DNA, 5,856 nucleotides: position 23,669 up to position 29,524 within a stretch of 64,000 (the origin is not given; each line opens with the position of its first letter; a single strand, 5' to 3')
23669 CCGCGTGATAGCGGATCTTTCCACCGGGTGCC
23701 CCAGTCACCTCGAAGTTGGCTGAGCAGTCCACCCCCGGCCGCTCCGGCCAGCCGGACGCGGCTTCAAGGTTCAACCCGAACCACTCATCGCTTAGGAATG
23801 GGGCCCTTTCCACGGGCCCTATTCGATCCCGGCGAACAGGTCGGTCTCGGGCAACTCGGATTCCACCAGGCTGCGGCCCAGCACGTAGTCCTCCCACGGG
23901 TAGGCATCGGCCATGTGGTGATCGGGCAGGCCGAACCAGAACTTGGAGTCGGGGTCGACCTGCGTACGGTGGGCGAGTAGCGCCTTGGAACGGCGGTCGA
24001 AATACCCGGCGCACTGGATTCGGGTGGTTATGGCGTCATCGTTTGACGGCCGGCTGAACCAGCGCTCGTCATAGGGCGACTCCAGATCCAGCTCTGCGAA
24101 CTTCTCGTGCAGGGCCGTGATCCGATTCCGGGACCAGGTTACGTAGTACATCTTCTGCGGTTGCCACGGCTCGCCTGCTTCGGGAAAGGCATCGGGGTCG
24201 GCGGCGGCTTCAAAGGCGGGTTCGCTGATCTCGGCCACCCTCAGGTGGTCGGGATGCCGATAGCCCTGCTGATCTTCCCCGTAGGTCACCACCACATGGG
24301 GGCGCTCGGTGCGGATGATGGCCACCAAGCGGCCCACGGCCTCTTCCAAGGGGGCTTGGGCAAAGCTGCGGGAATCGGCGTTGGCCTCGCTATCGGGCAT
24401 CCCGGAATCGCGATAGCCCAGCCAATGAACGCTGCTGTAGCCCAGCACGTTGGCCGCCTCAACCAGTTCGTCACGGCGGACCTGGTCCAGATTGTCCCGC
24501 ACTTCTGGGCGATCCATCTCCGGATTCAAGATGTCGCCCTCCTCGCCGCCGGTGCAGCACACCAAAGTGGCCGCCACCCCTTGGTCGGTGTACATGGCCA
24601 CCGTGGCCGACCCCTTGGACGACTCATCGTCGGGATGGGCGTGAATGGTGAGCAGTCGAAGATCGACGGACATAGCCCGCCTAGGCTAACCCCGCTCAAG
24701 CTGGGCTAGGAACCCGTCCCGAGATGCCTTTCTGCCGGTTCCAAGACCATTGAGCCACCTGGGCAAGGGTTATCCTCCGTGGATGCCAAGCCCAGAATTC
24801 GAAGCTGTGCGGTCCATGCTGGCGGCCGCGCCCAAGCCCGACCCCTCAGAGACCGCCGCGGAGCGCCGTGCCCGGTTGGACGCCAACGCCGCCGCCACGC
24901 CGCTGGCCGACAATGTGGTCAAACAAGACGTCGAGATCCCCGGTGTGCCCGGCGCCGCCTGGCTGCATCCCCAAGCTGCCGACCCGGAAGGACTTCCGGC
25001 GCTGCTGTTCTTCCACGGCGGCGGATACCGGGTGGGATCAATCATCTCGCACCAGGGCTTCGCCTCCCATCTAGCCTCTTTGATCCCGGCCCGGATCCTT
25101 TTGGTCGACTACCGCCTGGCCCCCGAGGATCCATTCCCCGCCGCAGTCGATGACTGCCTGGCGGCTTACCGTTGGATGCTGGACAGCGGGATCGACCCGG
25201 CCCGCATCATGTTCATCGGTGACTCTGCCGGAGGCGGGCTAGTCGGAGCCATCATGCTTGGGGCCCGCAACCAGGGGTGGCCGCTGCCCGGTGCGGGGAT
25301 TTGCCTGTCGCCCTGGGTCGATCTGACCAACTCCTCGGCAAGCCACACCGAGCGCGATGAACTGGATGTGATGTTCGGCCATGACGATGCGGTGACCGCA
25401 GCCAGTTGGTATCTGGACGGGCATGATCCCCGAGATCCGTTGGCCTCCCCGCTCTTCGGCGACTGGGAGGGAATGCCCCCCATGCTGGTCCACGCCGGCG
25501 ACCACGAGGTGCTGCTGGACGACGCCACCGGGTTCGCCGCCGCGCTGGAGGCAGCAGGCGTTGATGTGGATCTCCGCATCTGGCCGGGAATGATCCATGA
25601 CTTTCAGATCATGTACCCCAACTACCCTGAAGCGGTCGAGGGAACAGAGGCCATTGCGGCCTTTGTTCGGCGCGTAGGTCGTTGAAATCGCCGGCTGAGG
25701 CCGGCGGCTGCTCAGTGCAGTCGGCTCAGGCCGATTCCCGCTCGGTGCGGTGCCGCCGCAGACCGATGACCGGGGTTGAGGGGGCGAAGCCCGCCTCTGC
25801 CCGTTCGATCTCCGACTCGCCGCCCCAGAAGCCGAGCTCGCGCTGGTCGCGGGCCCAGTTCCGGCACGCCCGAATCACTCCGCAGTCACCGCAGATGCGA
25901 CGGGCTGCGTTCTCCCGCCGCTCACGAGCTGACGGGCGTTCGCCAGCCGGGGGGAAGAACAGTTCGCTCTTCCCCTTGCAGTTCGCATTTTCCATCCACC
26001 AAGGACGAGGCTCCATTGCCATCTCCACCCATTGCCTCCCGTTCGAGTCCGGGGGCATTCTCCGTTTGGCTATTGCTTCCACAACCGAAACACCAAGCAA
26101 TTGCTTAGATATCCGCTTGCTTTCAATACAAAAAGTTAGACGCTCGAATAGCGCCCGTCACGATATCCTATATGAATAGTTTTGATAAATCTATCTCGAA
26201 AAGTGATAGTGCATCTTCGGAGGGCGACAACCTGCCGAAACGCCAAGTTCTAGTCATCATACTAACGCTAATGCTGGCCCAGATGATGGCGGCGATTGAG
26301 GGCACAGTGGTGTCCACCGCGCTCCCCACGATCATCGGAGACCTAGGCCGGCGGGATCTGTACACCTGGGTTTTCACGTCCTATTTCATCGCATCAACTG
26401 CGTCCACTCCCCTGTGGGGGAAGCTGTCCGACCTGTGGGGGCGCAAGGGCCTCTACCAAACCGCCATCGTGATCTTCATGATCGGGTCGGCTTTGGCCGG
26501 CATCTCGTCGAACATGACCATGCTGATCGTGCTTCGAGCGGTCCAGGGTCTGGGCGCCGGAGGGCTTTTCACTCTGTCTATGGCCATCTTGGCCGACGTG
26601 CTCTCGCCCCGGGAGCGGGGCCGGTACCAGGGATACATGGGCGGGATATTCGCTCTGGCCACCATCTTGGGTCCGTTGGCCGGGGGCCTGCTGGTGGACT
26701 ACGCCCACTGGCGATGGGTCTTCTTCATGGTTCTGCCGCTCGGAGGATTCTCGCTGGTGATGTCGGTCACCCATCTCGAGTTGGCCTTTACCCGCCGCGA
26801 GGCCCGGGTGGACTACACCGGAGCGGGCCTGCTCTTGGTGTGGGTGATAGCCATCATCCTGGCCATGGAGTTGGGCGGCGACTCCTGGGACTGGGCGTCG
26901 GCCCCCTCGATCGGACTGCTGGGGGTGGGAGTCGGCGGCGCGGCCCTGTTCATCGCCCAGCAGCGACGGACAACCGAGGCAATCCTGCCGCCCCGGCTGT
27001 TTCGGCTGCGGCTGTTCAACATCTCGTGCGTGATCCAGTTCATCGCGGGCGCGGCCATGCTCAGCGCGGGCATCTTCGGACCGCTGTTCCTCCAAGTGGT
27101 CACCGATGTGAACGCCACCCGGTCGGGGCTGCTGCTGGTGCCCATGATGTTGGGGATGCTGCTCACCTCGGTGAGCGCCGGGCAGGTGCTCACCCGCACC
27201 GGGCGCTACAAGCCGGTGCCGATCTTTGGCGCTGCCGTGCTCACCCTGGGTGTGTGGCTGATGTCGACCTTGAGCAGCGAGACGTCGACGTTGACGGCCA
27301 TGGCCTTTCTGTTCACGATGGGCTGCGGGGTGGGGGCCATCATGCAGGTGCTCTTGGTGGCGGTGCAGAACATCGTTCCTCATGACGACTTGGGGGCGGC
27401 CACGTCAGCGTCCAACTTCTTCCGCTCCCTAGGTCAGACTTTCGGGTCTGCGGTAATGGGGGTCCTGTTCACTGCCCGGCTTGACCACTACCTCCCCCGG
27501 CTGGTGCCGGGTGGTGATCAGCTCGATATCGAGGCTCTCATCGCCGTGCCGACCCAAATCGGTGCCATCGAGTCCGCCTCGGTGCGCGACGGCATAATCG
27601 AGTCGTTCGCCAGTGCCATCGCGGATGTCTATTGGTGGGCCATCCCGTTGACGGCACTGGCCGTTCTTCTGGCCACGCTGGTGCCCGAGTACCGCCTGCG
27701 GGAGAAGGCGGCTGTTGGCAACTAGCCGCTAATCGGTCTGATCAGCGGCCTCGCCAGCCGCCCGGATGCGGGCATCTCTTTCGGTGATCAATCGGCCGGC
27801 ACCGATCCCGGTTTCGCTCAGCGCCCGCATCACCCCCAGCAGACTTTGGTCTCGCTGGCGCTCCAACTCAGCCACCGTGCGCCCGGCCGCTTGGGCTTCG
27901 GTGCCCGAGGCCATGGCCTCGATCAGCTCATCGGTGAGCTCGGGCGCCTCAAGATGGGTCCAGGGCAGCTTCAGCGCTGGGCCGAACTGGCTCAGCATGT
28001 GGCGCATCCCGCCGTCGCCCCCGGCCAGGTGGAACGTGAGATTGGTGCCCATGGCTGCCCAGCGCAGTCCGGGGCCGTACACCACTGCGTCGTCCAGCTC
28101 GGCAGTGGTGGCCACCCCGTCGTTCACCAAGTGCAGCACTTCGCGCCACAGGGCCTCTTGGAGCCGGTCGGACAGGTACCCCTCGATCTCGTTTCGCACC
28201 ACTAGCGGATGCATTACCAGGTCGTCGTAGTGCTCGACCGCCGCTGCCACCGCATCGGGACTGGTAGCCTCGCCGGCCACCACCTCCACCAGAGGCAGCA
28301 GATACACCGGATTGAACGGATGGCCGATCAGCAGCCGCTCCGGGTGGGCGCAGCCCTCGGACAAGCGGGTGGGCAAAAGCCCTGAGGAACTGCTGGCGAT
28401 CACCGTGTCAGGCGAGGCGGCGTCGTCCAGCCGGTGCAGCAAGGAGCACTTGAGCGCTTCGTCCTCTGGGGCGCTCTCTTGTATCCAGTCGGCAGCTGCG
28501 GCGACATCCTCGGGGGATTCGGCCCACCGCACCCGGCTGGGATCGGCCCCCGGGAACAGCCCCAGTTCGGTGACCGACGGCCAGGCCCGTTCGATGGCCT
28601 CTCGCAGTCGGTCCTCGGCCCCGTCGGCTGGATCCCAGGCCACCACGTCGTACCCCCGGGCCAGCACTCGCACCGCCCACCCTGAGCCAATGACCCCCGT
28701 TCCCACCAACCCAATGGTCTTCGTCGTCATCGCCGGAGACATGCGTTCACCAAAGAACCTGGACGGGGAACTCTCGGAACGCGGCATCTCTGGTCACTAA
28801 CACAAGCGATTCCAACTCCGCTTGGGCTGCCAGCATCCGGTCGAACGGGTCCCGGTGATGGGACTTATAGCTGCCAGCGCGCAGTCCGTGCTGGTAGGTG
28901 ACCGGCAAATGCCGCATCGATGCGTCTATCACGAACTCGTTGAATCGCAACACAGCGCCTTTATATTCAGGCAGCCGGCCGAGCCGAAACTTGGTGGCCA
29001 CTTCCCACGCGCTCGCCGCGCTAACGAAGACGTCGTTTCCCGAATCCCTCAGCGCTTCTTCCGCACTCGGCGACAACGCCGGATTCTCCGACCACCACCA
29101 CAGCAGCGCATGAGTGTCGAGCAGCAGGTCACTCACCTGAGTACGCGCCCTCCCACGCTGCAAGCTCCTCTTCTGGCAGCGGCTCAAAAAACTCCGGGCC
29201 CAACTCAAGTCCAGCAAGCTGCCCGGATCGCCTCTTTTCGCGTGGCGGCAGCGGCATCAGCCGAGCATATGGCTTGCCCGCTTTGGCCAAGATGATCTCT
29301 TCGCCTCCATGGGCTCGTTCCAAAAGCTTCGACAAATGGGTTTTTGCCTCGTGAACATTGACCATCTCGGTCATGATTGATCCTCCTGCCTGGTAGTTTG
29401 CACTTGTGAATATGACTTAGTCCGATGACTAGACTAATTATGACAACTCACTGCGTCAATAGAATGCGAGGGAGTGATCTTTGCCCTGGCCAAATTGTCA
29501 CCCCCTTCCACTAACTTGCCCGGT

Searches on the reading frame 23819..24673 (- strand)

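Call 13: search_protein_families(library=pfam, proteins=[window:23819-24673:-], max_evalue=0.01)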
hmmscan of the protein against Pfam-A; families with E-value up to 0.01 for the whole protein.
window:23819-24673:- (284 aa): 1 family
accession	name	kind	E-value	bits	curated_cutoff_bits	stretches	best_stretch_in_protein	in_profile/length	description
PF02585.22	PIG-L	-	3.1e-28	99.3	28.2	1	8-151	1-126/129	GlcNAc-PI de-N-acetylase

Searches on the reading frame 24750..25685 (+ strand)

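Call 12: search_protein_families(library=pfam, proteins=[window:24750-25685:+], max_evalue=0.01)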
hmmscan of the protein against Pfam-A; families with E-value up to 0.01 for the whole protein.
window:24750-25685:+ (311 aa): 4 families
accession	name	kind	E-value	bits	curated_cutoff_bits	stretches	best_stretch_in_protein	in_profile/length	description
PF07859.19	Abhydrolase_3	-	1e-57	195.7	25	1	85-286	1-209/210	alpha/beta hydrolase fold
PF10340.15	Say1_Mug180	-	4.7e-14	52.5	21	1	74-206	114-255/374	Steryl acetyl hydrolase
PF20434.5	BD-FAE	-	9.8e-12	45.3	26.8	1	75-174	7-110/215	BD-FAE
PF00326.27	Peptidase_S9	-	3.2e-09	37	22.6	1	133-306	45-206/213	Prolyl oligopeptidase family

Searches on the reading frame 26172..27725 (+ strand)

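Call 12: search_protein_families(library=pfam, proteins=[window:26172-27725:+], max_evalue=0.01)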
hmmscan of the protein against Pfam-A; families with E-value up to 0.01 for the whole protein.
window:26172-27725:+ (517 aa): 4 families
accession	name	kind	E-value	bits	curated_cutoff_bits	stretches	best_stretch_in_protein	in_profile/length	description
PF07690.21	MFS_1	-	8.1e-48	163.5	33.4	1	33-425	1-346/347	Major Facilitator Superfamily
PF00083.30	Sugar_tr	-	8.2e-14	51.8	22.3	1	63-197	47-187/452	Sugar (and other) transporter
PF06609.19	TRI12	-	9.6e-10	38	23.2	1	48-436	64-468/599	Fungal trichothecene efflux pump (TRI12)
PF13347.12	MFS_2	-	2.3e-09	36.8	27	1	58-173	255-375/427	MFS/sugar transport protein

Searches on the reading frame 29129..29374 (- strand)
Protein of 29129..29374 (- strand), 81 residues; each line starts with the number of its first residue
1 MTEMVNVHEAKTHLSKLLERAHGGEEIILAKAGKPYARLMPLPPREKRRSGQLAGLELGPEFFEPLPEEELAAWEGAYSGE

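Call 12: search_protein_families(library=pfam, proteins=[window:29129-29374:-], max_evalue=0.01)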
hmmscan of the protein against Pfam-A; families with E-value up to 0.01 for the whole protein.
window:29129-29374:- (81 aa): 1 family
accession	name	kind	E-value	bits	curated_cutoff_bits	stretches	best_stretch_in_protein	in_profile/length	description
PF02604.26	PhdYeFM_antitox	-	3.5e-09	36.7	29.8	1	5-42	4-42/74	Antitoxin Phd_YefM, type II toxin-antitoxin system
